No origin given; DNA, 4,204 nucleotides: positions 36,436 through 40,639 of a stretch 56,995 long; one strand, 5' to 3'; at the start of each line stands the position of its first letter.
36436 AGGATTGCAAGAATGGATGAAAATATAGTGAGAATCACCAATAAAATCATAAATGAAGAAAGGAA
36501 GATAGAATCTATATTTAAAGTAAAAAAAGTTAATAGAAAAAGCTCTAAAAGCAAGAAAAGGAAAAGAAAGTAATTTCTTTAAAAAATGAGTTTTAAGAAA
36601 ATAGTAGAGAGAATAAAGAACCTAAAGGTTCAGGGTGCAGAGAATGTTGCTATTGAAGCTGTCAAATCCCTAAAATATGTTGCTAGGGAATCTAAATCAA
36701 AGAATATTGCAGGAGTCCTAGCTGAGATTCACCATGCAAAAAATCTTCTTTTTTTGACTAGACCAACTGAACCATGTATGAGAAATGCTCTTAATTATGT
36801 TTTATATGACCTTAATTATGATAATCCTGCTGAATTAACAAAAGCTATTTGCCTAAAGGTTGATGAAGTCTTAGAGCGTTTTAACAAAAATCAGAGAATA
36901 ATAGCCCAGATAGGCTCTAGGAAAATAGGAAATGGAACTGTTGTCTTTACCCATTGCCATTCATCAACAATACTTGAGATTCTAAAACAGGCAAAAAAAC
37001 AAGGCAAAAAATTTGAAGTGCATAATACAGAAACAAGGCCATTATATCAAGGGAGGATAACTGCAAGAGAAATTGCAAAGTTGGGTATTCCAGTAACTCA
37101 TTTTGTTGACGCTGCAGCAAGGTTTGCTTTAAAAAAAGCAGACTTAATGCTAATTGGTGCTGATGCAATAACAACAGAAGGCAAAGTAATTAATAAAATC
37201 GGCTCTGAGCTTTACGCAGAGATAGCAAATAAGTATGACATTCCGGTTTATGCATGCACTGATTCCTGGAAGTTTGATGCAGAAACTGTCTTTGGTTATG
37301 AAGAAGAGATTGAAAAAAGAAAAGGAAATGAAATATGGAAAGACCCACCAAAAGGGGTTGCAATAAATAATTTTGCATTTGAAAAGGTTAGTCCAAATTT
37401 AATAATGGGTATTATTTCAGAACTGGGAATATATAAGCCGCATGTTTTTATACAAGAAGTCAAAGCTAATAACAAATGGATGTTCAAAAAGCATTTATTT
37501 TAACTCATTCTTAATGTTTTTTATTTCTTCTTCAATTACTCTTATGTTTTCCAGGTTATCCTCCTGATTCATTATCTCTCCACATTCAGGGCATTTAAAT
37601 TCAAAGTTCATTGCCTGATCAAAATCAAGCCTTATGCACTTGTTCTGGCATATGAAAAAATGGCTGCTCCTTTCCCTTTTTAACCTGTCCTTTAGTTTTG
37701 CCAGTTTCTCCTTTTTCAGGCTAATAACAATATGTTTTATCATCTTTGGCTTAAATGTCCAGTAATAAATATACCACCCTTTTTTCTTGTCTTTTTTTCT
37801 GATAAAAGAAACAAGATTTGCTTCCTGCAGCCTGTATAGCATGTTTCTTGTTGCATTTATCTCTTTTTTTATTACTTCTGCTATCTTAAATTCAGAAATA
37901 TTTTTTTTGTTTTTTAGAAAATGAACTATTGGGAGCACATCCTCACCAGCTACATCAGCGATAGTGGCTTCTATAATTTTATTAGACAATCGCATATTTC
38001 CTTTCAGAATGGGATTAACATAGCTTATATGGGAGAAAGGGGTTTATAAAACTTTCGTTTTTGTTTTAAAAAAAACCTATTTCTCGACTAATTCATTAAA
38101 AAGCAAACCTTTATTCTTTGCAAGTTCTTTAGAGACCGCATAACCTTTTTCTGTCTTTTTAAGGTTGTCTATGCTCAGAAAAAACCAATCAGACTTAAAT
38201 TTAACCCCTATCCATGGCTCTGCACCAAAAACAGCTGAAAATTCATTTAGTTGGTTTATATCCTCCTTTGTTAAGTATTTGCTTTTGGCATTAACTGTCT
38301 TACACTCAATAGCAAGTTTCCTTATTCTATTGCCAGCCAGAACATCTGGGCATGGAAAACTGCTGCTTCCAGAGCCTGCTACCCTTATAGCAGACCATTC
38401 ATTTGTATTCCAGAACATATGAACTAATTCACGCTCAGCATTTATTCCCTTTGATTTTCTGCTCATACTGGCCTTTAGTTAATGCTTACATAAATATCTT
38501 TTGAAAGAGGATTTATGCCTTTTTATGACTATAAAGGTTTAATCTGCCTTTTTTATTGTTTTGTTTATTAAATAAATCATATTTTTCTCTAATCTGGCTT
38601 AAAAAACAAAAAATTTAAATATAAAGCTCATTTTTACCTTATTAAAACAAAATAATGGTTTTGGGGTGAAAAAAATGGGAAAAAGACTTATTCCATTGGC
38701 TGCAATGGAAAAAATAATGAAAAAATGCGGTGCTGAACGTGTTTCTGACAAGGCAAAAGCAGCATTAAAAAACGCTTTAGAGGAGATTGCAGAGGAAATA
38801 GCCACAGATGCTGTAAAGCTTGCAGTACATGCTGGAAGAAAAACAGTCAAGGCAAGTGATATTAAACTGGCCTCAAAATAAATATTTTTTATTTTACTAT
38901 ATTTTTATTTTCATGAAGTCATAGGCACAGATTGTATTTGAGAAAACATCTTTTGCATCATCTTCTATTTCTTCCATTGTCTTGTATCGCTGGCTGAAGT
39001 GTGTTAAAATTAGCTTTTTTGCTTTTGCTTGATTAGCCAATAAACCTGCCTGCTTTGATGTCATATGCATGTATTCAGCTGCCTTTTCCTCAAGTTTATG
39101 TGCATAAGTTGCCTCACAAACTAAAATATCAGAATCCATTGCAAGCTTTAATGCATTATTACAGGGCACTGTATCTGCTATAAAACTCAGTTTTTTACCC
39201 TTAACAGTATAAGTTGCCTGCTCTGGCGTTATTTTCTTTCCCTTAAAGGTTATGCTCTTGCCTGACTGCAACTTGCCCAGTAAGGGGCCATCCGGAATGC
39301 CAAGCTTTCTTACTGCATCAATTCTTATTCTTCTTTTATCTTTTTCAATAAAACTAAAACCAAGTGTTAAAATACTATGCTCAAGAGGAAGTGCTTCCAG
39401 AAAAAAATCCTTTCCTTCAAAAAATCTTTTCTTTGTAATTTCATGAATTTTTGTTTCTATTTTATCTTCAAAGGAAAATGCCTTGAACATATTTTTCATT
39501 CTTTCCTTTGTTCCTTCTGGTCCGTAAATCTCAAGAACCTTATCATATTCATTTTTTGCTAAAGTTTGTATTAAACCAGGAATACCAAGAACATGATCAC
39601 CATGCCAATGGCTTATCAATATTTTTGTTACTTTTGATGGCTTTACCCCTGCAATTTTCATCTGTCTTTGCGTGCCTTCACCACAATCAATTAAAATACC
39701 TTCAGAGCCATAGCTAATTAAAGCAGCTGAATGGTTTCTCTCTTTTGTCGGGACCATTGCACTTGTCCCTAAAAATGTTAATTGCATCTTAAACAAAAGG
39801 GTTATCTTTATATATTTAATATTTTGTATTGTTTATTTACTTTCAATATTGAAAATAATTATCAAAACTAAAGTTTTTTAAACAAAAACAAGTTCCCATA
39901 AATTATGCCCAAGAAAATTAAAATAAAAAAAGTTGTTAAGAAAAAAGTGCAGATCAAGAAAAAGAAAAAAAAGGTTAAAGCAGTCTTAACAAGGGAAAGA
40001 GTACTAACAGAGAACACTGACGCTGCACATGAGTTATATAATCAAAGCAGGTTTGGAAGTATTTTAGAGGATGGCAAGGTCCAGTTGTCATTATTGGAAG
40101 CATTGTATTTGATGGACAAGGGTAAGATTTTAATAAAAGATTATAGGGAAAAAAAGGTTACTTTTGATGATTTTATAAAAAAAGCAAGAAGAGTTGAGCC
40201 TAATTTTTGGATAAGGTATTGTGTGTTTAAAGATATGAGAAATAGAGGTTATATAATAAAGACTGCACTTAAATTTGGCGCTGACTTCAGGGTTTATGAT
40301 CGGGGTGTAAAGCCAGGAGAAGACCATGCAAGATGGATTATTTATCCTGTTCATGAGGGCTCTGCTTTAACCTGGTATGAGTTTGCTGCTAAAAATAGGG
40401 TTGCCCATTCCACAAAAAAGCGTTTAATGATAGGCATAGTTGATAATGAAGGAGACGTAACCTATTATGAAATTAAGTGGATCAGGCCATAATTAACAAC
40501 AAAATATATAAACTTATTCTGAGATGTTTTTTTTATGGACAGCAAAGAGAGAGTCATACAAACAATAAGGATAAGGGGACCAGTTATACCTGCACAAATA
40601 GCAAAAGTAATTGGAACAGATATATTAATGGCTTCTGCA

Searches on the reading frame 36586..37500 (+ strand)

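Call 60: search_protein_families(library=pfam, proteins=[window:36586-37500:+], max_evalue=0.001)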
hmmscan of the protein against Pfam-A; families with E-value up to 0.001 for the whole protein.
window:36586-37500:+ (305 aa): 1 family
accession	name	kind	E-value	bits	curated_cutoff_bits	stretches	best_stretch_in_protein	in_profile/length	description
PF01008.23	IF-2B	-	3.3e-62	210.7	22.4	1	14-285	1-280/280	Initiation factor 2 subunit family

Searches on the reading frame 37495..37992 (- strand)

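Call 60: search_protein_families(library=pfam, proteins=[window:37495-37992:-], max_evalue=0.001)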
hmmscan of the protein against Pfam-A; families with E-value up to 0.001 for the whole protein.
window:37495-37992:- (165 aa): 1 family
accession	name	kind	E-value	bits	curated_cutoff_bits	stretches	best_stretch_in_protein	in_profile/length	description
PF02002.24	TFIIE_alpha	-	1.8e-14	53.9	22.9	1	7-108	3-104/105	TFIIE alpha subunit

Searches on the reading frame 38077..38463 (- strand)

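Call 60: search_protein_families(library=pfam, proteins=[window:38077-38463:-], max_evalue=0.001)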
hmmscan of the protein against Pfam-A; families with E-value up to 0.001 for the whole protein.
window:38077-38463:- (128 aa): 1 family
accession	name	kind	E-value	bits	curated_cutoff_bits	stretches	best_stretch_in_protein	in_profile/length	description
PF01870.24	Hjc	-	6.6e-26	90.5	21.1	1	9-99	2-92/93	Archaeal holliday junction resolvase (hjc)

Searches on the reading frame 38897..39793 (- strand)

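Call 60: search_protein_families(library=pfam, proteins=[window:38897-39793:-], max_evalue=0.001)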
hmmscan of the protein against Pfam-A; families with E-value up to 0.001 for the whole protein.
window:38897-39793:- (298 aa): 3 families
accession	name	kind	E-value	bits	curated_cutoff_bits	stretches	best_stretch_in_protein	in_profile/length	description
PF12706.13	Lactamase_B_2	-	6.4e-20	72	27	2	33-144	3-126/200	Beta-lactamase superfamily domain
PF00753.33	Lactamase_B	-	1.7e-12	48.1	22.7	1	19-104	4-93/196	Metallo-beta-lactamase superfamily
PF23023.1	Anti-Pycsar_Apyc1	-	8.8e-07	29.1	50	1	3-93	3-91/250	Anti-Pycsar protein Apyc1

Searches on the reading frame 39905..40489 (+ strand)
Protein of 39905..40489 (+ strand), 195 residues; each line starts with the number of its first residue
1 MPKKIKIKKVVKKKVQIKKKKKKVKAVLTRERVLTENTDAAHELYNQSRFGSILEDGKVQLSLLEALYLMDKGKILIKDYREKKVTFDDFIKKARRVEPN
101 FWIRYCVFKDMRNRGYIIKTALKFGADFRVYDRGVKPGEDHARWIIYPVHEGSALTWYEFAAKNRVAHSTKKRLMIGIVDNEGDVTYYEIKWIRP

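Call 60: search_protein_families(library=pfam, proteins=[window:39905-40489:+], max_evalue=0.001)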
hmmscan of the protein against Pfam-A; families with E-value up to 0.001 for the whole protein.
window:39905-40489:+ (195 aa): 2 families
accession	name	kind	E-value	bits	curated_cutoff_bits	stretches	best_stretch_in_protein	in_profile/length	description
PF01974.23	tRNA_int_endo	-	9.5e-28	96.6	27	1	101-187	1-85/85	tRNA intron endonuclease, catalytic C-terminal domain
PF02778.19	tRNA_int_endo_N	-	4.1e-17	61.9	21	1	24-90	1-66/67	tRNA intron endonuclease, N-terminal domain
